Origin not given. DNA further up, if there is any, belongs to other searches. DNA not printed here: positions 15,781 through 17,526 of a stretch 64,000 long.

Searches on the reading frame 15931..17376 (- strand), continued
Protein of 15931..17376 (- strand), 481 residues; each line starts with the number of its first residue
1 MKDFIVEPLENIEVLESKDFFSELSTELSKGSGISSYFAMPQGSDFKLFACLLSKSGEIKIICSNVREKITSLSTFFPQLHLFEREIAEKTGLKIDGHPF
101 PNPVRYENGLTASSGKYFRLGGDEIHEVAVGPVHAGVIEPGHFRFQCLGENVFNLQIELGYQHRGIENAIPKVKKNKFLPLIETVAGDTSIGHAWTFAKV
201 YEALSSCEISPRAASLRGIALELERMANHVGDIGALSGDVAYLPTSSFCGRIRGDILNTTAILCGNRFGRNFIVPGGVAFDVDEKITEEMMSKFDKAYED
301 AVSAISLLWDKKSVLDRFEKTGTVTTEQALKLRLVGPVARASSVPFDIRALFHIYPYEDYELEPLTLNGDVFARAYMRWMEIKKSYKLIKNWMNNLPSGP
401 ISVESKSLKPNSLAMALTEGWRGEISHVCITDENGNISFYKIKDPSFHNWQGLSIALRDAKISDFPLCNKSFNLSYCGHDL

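Call 16: find_encoding_contigs(protein=P0003, flank=10000, max_places=2)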
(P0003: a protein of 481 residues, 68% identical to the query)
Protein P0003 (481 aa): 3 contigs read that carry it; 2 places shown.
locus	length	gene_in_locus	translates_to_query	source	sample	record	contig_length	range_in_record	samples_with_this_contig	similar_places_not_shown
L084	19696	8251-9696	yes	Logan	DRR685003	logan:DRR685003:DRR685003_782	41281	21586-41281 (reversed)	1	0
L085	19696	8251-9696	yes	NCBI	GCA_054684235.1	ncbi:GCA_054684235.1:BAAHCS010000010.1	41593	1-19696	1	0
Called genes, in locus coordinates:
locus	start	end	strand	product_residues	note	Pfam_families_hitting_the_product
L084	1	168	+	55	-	?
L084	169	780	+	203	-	PF12804:NTP_transf_3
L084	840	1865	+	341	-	PF04055:Radical_SAM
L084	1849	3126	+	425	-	PF04055:Radical_SAM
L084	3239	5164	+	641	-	PF00361:Proton_antipo_M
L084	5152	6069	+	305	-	PF00146:NADHdh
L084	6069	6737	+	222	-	-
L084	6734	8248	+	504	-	PF00361:Proton_antipo_M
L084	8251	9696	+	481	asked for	PF00346:Complex1_49kDa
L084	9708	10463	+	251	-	PF01058:Oxidored_q6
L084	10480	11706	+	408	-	PF03600:CitMHS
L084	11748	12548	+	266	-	PF02625:XdhC_CoxI, PF13478:XdhC_C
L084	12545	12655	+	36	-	-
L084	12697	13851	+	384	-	PF17680:FlgO, PF03783:CsgG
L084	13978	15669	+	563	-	PF19289:PmbA_TldD_3rd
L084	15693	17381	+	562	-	PF19289:PmbA_TldD_3rd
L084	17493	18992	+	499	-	-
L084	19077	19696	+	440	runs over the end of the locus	PF03951:Gln-synt_N, PF00120:Gln-synt_C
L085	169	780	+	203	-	PF12804:NTP_transf_3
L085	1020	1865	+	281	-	PF04055:Radical_SAM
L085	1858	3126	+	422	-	PF04055:Radical_SAM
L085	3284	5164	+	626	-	PF00361:Proton_antipo_M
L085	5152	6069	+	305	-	PF00146:NADHdh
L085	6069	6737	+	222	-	-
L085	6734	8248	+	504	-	PF00361:Proton_antipo_M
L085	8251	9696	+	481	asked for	PF00346:Complex1_49kDa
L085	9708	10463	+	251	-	PF01058:Oxidored_q6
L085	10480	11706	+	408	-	PF03600:CitMHS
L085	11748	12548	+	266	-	PF02625:XdhC_CoxI, PF13478:XdhC_C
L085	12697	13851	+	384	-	PF17680:FlgO, PF03783:CsgG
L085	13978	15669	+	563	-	PF19289:PmbA_TldD_3rd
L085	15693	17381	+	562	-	PF19289:PmbA_TldD_3rd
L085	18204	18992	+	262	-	-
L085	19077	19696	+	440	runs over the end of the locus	PF03951:Gln-synt_N, PF00120:Gln-synt_C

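Call 17: search_solved_structures(query=window:15931-17376:-, max_evalue=0.00001, show_alignments=3)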
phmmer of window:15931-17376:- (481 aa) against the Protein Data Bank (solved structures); distinct sequences matched with E-value up to 0.00001: 53.
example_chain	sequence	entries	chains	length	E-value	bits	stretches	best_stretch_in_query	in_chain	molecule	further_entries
7z0s_E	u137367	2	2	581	1.4e-32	116.2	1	120-476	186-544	Formate hydrogenlyase subunit 5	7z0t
2fug_4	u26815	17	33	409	7.1e-29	104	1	124-410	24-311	NADH-quinone oxidoreductase chain 4 | NADH-QUINONE OXIDOREDUCTASE SUBUNIT 4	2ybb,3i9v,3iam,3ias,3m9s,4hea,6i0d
6cfw_L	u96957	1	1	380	5.1e-28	101.2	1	128-467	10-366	Membrane-bound hydrogenase subunit alpha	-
6hum_H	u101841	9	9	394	1.2e-26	96.7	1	130-407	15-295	NAD(P)H-quinone oxidoreductase subunit H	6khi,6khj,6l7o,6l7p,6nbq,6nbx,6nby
7wfg_H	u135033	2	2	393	4.3e-25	91.6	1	123-406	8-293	NAD(P)H-quinone oxidoreductase subunit H, chloroplastic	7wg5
6h8k_C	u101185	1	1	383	2.2e-23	85.9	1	131-411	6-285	NUCM protein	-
6gcs_C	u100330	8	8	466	3.2e-23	85.4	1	130-411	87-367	49-KDA PROTEIN (NUCM) | Subunit NUCM of NADH:Ubiquinone Oxidoreductase (Complex I) | NUCM protein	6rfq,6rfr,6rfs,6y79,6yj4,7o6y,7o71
7zm7_C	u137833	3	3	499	5e-23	84.8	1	128-428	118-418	NADH-ubiquinone oxidoreductase 49 kDa subunit-like protein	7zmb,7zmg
7q5y_B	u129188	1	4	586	1.3e-22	83.4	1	130-398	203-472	NADH-quinone oxidoreductase subunit C/D 2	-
7b0n_D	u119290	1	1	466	2.2e-22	82.7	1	130-411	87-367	NUCM protein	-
4wz7_C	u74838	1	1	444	4.8e-22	81.5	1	131-411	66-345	NUCM protein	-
8bpx_D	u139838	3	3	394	7e-21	77.7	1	131-413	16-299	NADH dehydrogenase [ubiquinone] iron-sulfur protein 2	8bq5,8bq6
7ar7_D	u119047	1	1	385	8.3e-21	77.4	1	132-413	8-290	NADH dehydrogenase [ubiquinone] iron-sulfur protein 2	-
7aqr_D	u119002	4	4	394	8.3e-21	77.4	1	132-413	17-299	NADH dehydrogenase subunit 7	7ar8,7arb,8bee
9iho_D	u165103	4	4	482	1.8e-20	76.3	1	131-419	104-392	NUCM (49 kDa) subunit of mitochondrial NADH:ubiquinone oxidoreductase (Complex I)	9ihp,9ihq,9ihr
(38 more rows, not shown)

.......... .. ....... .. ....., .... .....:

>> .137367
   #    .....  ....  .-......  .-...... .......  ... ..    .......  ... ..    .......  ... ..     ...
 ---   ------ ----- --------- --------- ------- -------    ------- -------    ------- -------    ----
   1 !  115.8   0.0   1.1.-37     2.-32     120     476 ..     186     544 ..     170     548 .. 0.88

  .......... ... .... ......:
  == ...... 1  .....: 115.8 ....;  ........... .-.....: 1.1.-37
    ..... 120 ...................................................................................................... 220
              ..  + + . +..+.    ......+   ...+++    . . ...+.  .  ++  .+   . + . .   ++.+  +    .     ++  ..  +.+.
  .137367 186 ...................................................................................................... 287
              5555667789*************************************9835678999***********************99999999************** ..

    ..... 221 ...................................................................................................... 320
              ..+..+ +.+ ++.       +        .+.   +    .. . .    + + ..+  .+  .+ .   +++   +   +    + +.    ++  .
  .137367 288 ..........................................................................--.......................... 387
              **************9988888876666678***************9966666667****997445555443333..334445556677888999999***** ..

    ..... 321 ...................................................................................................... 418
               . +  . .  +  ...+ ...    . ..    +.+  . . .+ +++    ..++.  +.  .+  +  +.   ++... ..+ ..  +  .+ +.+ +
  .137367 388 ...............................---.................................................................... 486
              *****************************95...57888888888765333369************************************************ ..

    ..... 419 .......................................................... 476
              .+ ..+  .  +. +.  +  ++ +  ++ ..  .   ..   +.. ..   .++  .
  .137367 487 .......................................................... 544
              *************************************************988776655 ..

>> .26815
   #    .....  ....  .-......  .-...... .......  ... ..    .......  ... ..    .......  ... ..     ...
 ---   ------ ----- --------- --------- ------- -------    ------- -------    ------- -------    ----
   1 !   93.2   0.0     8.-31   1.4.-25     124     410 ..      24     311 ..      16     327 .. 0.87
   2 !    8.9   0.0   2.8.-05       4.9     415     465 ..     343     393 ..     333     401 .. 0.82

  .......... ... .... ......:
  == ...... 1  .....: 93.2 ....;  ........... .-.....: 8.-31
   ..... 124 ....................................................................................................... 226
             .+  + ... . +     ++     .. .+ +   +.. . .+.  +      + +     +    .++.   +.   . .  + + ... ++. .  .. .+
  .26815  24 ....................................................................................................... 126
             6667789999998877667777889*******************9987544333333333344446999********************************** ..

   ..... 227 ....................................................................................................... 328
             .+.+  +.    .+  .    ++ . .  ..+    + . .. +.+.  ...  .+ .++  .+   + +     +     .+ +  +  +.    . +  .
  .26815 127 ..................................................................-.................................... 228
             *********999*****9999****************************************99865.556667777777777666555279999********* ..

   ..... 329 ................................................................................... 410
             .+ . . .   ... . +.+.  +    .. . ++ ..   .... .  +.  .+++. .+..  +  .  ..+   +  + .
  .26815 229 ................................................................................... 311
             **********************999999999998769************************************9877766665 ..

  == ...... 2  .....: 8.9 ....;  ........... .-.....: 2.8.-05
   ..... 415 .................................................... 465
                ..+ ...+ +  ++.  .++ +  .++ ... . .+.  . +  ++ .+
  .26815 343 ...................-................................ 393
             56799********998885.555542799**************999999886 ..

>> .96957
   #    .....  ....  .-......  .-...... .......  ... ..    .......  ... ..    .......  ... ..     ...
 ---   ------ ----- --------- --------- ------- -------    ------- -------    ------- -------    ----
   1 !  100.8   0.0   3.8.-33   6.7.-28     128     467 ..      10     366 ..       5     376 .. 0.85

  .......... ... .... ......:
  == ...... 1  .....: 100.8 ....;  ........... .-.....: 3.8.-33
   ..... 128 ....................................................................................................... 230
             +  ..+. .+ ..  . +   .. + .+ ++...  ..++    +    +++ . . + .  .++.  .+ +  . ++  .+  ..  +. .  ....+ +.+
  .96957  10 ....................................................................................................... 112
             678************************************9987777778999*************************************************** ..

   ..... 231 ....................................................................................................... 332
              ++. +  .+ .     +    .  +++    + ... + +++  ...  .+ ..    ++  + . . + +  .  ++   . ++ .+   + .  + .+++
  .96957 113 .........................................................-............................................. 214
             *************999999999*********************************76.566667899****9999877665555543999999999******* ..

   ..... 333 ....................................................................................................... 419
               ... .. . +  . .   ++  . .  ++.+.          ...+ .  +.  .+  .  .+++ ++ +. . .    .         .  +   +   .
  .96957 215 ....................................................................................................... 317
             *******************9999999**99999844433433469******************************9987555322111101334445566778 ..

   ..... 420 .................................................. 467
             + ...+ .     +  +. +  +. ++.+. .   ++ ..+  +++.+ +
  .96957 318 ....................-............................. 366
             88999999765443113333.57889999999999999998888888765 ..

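Call 22: search_protein_families(library=pfam, proteins=[L084:10480-11706:+, L083:8172-10421:+, L084:840-1865:+, L084:1849-3126:+, L084:17493-18992:+])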
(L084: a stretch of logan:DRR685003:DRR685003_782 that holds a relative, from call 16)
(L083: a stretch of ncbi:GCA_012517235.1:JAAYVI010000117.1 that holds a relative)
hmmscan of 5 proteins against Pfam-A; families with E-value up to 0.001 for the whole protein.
L084:10480-11706:+ (408 aa): 1 family
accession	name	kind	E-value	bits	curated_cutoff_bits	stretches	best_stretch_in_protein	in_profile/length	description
PF03600.22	CitMHS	-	1.8e-46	159.3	31.9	1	17-337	8-314/336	Citrate transporter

L083:8172-10421:+ (749 aa): 4 families
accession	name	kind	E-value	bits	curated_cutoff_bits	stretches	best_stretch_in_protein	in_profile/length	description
PF14903.11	WG_beta_rep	-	3.4e-52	174.5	25.6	6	437-473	1-35/35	WG containing repeat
PF17680.6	FlgO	-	3.1e-08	34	22.6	1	27-154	3-127/130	FlgO protein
PF13036.11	LpoB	-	2e-07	31.5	22.3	1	62-148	48-143/147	Peptidoglycan-synthase activator LpoB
PF03783.19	CsgG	-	6.6e-06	26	20.8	1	64-127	40-103/210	Curli production assembly/transport component CsgG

L084:840-1865:+ (341 aa): 2 families
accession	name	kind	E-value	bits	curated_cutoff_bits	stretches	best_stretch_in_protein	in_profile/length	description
PF04055.27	Radical_SAM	-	4.1e-24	86.1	29.5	1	39-189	5-160/166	Radical SAM superfamily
PF13353.11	Fer4_12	-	0.00036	21.3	22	1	40-114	14-90/137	4Fe-4S single cluster domain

L084:1849-3126:+ (425 aa): 1 family
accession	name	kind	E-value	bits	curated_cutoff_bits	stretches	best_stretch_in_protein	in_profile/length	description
PF04055.27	Radical_SAM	-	1e-17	65.2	29.5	1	60-227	4-165/166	Radical SAM superfamily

L084:17493-18992:+ (499 aa): 0 families

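Call 26: find_encoding_contigs(protein=P0007, flank=10000, max_places=1)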
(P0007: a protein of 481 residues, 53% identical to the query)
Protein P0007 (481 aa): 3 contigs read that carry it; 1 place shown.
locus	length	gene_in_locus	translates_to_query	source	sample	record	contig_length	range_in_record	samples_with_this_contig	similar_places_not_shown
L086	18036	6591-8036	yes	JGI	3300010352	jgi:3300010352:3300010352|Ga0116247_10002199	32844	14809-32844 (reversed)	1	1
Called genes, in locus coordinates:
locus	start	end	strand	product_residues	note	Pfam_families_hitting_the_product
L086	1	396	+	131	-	?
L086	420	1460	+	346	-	PF01594:AI-2E_transport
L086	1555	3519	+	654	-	PF00361:Proton_antipo_M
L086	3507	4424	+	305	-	PF00146:NADHdh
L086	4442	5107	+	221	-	-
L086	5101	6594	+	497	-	PF00361:Proton_antipo_M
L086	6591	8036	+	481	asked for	PF00329:Complex1_30kDa (weak), PF00346:Complex1_49kDa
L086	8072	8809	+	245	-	PF01058:Oxidored_q6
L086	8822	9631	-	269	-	-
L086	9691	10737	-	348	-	PF16976:RcpC (weak)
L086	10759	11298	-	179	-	-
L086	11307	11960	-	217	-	-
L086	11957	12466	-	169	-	PF04542:Sigma70_r2, PF08281:Sigma70_r4_2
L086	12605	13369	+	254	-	PF03734:YkuD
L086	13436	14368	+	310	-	-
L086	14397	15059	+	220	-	PF13248:Zn_ribbon_3 (faint), PF12773:DZR, PF13240:Zn_Ribbon_1 (weak), PF24463:DUF7577 (weak)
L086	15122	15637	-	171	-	PF13302:Acetyltransf_3, PF13420:Acetyltransf_4 (weak), PF00583:Acetyltransf_1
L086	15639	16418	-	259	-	PF04338:DUF481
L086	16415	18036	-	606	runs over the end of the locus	PF08439:Peptidase_M3_N, PF01432:Peptidase_M3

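Call 27: find_encoding_contigs(protein=P0009, flank=10000, max_places=1)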
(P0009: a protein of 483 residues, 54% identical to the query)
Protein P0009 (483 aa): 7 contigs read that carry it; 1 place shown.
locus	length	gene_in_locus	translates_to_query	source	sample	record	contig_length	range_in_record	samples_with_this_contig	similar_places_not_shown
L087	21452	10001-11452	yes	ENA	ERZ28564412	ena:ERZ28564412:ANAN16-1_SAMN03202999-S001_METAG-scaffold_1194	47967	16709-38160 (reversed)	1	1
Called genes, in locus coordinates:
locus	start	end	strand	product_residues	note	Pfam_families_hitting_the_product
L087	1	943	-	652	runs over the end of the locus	PF07715:Plug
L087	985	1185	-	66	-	PF04024:PspC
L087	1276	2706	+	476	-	PF01266:DAO, PF07992:Pyr_redox_2 (faint), PF13450:NAD_binding_8 (faint), PF04324:Fer2_BFD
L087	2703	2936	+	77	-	-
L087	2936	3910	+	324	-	PF00070:Pyr_redox (faint), PF00890:FAD_binding_2 (weak), PF01134:GIDA (faint), PF01266:DAO (faint), PF07992:Pyr_redox_2, PF12831:FAD_oxidored, PF13450:NAD_binding_8 (weak), PF13738:Pyr_redox_3 (weak), +2 more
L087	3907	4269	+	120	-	PF07892:DUF1667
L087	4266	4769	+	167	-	PF01641:SelR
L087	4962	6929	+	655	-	PF00361:Proton_antipo_M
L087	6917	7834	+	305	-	PF00146:NADHdh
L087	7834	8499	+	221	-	-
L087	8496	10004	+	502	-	PF00361:Proton_antipo_M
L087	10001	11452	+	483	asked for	PF00346:Complex1_49kDa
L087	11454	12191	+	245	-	PF01058:Oxidored_q6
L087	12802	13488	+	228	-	PF03734:YkuD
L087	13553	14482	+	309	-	-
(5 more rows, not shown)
